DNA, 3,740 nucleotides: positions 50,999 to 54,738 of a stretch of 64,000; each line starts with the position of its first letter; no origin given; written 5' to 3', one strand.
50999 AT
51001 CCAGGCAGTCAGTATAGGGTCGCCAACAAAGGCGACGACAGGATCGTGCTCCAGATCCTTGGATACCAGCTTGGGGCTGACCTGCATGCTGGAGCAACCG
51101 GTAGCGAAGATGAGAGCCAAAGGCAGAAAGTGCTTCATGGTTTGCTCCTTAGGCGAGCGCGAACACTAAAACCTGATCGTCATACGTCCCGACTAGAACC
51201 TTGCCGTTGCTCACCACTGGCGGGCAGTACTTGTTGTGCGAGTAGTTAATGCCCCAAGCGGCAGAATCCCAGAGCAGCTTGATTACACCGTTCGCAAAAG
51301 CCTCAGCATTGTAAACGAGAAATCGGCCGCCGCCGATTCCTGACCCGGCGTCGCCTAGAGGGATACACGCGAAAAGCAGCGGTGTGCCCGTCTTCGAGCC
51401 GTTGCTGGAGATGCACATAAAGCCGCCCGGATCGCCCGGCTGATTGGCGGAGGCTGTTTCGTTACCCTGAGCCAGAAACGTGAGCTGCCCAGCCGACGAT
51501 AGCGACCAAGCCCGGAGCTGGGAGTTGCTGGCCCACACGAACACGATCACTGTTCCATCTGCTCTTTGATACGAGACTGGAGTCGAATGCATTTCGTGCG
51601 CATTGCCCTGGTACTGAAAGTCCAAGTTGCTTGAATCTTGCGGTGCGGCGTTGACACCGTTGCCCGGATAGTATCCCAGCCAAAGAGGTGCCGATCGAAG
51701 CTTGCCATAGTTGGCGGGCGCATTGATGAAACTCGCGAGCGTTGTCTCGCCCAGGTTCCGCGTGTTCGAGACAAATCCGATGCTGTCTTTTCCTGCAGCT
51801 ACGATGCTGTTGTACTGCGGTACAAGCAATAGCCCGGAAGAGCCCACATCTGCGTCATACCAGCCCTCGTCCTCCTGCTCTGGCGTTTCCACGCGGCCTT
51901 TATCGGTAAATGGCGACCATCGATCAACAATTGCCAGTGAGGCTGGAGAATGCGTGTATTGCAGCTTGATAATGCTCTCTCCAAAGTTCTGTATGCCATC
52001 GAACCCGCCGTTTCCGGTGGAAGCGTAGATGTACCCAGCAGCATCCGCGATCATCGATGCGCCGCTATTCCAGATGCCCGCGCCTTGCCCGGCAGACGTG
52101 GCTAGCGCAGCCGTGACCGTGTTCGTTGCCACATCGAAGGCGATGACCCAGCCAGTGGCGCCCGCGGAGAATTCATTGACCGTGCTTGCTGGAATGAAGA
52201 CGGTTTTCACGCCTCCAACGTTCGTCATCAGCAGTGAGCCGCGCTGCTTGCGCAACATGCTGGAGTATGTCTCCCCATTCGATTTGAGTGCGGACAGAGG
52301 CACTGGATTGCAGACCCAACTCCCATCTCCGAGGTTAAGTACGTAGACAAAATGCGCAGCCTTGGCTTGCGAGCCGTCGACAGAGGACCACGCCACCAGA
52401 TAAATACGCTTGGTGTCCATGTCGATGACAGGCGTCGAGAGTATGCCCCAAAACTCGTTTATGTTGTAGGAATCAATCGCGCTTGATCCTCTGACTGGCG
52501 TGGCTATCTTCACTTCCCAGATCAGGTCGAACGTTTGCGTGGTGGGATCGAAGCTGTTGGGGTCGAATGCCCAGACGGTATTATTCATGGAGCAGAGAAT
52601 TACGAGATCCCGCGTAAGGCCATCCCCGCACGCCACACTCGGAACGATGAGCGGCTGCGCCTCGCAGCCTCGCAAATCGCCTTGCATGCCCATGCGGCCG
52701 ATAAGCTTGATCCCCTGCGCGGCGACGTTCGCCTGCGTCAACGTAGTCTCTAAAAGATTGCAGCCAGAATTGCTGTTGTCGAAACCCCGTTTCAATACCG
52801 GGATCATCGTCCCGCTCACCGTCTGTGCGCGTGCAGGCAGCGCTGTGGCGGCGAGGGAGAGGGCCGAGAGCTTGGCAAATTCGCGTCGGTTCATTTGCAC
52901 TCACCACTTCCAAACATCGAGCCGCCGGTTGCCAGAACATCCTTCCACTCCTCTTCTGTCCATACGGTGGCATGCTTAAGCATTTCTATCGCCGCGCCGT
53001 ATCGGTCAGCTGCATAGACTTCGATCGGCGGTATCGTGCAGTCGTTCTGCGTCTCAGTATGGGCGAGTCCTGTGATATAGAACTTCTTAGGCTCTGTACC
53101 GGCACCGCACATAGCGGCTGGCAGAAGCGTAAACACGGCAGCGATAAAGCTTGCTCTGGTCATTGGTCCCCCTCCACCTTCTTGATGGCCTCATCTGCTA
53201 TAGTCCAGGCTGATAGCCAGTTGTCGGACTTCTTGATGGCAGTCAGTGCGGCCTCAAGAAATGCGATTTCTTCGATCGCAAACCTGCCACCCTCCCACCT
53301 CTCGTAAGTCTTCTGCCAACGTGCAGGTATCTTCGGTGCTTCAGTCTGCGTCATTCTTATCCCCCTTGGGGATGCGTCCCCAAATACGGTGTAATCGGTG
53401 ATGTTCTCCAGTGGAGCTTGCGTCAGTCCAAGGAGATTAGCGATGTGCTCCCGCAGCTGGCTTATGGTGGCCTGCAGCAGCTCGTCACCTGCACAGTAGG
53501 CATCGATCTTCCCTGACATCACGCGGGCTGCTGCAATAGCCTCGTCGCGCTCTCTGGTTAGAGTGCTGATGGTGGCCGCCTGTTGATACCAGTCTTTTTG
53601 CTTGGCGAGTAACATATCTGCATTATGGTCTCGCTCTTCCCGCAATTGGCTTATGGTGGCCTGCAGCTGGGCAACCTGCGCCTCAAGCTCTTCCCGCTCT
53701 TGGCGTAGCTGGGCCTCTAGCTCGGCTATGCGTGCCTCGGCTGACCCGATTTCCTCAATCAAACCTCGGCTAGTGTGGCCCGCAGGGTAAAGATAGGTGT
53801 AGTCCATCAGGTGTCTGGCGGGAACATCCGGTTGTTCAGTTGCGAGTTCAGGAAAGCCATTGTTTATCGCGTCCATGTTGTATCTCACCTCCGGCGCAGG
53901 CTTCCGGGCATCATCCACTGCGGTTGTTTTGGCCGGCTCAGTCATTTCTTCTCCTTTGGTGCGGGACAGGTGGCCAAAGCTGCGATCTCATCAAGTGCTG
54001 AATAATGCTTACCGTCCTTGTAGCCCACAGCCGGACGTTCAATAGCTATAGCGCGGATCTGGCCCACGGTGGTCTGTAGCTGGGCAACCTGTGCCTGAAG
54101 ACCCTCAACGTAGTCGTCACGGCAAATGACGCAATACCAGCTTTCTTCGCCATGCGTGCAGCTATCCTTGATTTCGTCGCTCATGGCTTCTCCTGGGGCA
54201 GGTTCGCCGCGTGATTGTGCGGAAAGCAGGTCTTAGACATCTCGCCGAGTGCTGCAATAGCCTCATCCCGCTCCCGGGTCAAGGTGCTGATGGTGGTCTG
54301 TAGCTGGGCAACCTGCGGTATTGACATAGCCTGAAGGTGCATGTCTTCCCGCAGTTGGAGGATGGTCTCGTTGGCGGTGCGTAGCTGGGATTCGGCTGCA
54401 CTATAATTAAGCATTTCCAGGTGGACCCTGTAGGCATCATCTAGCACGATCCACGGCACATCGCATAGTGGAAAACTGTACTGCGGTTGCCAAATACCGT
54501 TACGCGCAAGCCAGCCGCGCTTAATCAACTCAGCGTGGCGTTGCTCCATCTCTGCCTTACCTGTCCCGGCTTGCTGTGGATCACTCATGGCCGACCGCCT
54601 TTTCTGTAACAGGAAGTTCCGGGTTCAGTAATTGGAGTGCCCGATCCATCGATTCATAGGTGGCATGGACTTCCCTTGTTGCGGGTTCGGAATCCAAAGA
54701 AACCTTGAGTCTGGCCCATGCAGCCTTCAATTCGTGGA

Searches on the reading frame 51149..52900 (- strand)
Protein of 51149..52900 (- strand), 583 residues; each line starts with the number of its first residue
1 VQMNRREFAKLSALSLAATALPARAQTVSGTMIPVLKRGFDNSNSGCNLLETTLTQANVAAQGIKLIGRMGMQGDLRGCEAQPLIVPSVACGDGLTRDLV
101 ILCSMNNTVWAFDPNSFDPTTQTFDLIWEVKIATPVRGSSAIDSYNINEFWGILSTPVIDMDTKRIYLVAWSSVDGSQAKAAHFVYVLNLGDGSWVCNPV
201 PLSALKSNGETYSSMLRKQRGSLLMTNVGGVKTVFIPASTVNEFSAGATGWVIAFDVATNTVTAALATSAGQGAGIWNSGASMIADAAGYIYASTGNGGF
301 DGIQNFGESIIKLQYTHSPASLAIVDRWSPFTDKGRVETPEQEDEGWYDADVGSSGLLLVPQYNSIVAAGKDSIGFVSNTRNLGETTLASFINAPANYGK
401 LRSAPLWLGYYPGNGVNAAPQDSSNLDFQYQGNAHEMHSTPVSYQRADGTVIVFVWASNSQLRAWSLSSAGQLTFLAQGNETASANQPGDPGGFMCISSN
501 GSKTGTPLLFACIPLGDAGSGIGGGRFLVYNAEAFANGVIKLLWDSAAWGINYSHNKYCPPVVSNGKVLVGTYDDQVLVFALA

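Call 27: search_protein_families(library=pfam, proteins=[window:51149-52900:-], max_evalue=0.05)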
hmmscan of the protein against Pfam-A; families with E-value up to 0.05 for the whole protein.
window:51149-52900:- (583 aa): 1 family
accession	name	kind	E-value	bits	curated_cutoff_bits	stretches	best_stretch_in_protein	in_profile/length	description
PF13570.13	Beta-prop_ACSF4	-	0.043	13.6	133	0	554-581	301-328/329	Beta-alanine-activating enzyme, beta-propeller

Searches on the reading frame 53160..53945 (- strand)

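Call 90: search_protein_families(library=pfam, proteins=[window:53160-53945:-], max_evalue=0.01)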
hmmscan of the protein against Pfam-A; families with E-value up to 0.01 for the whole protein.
window:53160-53945:- (261 aa): 4 families
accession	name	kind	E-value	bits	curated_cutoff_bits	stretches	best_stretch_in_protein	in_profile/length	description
PF14662.11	KASH_CCD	-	3e-05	24.5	43.3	1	60-170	73-190/191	Coiled-coil region of CCDC155 or KASH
PF23921.1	DUF7260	-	0.0021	17.9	27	1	58-144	113-204/242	Domain of unknown function (DUF7260)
PF13949.11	ALIX_LYPXL_bnd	-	0.003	17.3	30.8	1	69-182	15-122/295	ALIX V-shaped domain binding to HIV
PF16331.10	TolA_bind_tri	-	0.0075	16.8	30.1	1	68-126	1-65/76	TolA binding protein trimerisation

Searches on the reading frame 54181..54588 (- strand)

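Call 90: search_protein_families(library=pfam, proteins=[window:54181-54588:-], max_evalue=0.01)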
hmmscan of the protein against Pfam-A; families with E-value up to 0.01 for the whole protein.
window:54181-54588:- (135 aa): 1 family
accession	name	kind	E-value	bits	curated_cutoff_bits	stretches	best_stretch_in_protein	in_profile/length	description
PF14197.11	Cep57_CLD_2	-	0.0014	19.1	27.1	0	92-119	18-45/67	Centrosome localisation domain of PPC89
